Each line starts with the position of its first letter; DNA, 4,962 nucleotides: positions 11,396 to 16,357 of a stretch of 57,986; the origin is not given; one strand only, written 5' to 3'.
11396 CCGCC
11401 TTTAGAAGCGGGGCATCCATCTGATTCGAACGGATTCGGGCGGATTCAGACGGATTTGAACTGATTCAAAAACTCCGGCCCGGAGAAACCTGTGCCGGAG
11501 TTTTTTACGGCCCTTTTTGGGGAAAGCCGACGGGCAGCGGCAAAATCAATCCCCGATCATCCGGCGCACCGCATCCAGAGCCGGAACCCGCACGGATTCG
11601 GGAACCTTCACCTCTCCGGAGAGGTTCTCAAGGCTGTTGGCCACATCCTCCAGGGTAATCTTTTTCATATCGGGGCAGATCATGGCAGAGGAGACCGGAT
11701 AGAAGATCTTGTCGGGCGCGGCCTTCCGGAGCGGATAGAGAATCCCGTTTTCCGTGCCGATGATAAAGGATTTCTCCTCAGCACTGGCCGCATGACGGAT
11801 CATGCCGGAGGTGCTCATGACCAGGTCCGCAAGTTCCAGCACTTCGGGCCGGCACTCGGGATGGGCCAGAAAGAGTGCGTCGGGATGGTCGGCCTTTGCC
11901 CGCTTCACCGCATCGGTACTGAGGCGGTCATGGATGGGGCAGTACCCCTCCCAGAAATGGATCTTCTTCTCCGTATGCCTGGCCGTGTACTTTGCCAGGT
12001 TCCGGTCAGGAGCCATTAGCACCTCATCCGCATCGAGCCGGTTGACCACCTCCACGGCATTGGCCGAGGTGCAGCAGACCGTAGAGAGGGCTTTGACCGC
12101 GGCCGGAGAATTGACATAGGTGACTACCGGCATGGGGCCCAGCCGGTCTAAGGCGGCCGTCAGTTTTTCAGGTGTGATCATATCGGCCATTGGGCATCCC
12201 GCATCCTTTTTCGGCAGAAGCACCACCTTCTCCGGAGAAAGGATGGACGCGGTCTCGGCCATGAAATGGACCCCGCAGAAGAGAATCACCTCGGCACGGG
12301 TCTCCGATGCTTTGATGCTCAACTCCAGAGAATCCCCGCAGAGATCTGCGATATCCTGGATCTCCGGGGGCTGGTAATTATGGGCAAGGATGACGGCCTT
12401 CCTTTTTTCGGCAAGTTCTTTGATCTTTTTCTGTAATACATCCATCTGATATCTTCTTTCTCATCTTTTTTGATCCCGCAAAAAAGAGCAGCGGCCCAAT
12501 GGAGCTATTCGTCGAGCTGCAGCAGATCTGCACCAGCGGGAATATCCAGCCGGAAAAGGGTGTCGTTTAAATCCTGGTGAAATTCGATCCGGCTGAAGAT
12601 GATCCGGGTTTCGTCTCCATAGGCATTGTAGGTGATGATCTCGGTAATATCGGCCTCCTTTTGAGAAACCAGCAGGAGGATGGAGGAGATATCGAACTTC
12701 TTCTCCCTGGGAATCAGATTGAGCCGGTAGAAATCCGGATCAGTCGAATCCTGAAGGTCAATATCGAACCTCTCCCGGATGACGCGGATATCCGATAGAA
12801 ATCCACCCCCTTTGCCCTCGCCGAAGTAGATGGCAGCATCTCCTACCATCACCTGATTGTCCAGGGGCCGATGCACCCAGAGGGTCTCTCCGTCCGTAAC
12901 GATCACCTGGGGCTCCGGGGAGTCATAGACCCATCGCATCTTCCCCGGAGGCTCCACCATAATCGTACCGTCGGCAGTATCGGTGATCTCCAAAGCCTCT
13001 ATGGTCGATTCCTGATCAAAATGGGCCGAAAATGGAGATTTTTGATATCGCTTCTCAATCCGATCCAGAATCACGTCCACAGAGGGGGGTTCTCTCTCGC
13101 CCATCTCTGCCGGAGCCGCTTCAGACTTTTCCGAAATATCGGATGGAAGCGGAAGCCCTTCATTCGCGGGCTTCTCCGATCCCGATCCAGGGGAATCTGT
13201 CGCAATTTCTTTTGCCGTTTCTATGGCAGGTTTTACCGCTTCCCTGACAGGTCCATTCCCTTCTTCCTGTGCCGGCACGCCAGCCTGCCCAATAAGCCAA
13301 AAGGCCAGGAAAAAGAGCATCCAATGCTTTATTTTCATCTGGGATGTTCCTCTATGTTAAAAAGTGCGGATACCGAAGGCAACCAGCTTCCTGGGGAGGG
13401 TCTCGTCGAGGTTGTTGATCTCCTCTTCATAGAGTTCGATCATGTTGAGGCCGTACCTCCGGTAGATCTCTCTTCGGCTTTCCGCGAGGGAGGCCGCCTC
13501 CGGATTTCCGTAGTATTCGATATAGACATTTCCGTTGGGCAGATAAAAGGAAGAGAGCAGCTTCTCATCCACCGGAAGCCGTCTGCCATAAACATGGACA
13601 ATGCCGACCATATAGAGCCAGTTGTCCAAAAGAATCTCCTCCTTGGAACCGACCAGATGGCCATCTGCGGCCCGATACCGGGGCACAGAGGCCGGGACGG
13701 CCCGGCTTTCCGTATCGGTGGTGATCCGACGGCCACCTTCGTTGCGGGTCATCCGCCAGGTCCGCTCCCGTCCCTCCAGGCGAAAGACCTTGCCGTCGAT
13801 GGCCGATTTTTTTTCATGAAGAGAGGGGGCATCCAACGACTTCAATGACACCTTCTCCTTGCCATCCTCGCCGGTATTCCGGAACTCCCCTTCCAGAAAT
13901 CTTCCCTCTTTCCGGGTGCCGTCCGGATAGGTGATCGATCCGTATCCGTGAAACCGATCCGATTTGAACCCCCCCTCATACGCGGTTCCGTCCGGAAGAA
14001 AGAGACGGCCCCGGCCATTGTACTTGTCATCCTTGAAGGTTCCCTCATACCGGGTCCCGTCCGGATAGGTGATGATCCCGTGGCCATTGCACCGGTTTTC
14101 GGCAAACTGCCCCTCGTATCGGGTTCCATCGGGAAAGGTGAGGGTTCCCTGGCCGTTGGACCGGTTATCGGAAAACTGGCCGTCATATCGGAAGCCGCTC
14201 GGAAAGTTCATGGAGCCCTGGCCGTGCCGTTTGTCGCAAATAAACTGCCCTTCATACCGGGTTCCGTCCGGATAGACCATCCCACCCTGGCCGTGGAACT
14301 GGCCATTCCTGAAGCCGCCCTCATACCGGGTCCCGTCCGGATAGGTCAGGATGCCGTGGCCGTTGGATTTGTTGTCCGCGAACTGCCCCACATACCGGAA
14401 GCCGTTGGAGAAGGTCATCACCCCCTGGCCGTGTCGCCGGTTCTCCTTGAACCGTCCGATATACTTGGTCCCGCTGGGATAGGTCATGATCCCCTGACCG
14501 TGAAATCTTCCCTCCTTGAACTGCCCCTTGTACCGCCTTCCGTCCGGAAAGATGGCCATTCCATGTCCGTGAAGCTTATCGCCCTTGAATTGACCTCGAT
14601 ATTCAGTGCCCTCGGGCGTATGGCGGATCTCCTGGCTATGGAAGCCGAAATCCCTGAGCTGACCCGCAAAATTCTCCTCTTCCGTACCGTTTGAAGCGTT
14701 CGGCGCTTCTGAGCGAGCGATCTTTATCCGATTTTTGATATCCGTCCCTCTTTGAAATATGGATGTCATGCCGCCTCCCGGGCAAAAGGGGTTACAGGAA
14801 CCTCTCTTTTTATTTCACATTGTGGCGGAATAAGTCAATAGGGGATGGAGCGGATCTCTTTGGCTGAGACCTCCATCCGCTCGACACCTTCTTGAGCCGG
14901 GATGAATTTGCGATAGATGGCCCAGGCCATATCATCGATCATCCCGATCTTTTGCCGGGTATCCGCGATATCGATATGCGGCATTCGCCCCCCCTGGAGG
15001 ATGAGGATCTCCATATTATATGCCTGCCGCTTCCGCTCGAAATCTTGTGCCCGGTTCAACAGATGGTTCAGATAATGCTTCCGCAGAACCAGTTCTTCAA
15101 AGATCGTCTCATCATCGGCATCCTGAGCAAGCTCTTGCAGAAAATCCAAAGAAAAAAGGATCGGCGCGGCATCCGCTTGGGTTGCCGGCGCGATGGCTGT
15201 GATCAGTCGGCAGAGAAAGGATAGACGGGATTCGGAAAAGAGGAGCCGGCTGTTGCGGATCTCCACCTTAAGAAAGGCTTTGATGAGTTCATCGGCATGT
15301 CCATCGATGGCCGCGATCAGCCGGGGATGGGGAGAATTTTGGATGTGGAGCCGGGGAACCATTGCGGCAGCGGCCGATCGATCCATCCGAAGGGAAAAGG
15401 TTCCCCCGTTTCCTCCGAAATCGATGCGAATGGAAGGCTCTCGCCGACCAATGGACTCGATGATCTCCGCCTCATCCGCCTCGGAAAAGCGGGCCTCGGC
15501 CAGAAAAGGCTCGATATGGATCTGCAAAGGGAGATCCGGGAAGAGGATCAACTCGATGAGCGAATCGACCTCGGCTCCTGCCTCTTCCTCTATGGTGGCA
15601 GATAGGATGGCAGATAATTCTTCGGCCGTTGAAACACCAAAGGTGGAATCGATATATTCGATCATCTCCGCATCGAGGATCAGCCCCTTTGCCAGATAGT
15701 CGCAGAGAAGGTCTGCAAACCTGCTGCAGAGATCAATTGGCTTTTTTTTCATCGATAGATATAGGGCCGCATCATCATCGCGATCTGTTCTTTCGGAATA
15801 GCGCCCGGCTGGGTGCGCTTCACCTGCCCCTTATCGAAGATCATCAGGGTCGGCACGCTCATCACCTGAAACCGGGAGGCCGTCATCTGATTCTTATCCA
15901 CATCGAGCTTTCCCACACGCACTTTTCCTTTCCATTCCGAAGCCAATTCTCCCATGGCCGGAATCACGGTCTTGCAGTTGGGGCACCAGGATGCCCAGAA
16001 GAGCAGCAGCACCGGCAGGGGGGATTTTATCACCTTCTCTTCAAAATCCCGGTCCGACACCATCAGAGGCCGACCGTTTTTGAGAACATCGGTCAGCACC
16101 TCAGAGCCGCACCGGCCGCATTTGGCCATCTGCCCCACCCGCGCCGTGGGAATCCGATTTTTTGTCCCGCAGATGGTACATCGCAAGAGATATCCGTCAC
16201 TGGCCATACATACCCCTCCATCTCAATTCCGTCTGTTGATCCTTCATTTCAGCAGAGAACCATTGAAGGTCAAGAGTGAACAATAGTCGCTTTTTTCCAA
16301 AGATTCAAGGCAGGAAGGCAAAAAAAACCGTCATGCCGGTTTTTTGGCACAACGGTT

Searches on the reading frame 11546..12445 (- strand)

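Call 28: search_protein_families(library=pfam, proteins=[window:11546-12445:-], max_evalue=0.00001)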
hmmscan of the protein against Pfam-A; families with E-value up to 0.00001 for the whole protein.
window:11546-12445:- (299 aa): 1 family
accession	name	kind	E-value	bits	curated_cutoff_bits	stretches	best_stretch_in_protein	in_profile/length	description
PF02445.21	NadA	-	1e-118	396.2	27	1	6-297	1-294/295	Quinolinate synthetase A protein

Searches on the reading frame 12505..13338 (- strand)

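Call 28: search_protein_families(library=pfam, proteins=[window:12505-13338:-], max_evalue=0.00001)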
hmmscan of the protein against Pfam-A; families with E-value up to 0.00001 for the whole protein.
window:12505-13338:- (277 aa): 1 family
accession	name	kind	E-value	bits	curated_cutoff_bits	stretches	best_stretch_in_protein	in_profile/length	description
PF03548.22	LolA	-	3e-23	82.8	23.6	1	103-264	6-164/165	Outer membrane lipoprotein carrier protein LolA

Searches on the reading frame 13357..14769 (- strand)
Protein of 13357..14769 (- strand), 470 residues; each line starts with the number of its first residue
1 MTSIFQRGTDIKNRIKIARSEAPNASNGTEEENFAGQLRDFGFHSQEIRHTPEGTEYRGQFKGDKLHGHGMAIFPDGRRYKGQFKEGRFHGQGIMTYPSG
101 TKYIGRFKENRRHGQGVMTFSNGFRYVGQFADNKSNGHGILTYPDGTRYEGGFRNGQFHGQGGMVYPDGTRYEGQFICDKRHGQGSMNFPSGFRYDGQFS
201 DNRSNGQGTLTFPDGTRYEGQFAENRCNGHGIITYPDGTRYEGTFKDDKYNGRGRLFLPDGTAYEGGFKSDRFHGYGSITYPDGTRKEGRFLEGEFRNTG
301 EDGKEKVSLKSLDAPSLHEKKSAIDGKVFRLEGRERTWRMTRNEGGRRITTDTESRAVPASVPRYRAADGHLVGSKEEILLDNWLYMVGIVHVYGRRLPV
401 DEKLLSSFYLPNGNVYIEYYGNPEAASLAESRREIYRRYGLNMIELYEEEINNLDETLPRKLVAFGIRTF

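Call 28: search_protein_families(library=pfam, proteins=[window:13357-14769:-], max_evalue=0.00001)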
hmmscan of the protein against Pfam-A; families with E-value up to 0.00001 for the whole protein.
window:13357-14769:- (470 aa): 2 families
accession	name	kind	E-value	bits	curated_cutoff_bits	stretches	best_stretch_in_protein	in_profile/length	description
PF02493.26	MORN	-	6.9e-65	211.6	22.5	4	80-101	1-22/23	MORN repeat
PF07202.18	Tcp10_C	-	1.9e-08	34.2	36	0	227-240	19-32/35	T-complex protein 10 C-terminus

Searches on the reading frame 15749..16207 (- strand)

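Call 28: search_protein_families(library=pfam, proteins=[window:15749-16207:-], max_evalue=0.00001)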
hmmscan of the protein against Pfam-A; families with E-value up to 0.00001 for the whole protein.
window:15749-16207:- (152 aa): 6 families
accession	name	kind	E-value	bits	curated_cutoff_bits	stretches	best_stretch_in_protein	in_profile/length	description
PF00085.26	Thioredoxin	-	2.5e-25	88.9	23.5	1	49-146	4-101/103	Thioredoxin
PF21352.3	Zn_ribbon_Thio2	-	8e-09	35.7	27.1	1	10-34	2-26/27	Thioredoxin 2, N-terminal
PF13098.12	Thioredoxin_2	-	1.9e-08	35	27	1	64-144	6-102/104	Thioredoxin-like domain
PF13905.12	Thioredoxin_8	-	4.9e-08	33.6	27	0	65-98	3-38/94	Thioredoxin-like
PF00578.27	AhpC-TSA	-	1.9e-06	28.3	26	1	65-128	27-92/124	AhpC/TSA family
PF14595.12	Thioredoxin_9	-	6.6e-06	26.5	25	1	58-145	37-125/129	Thioredoxin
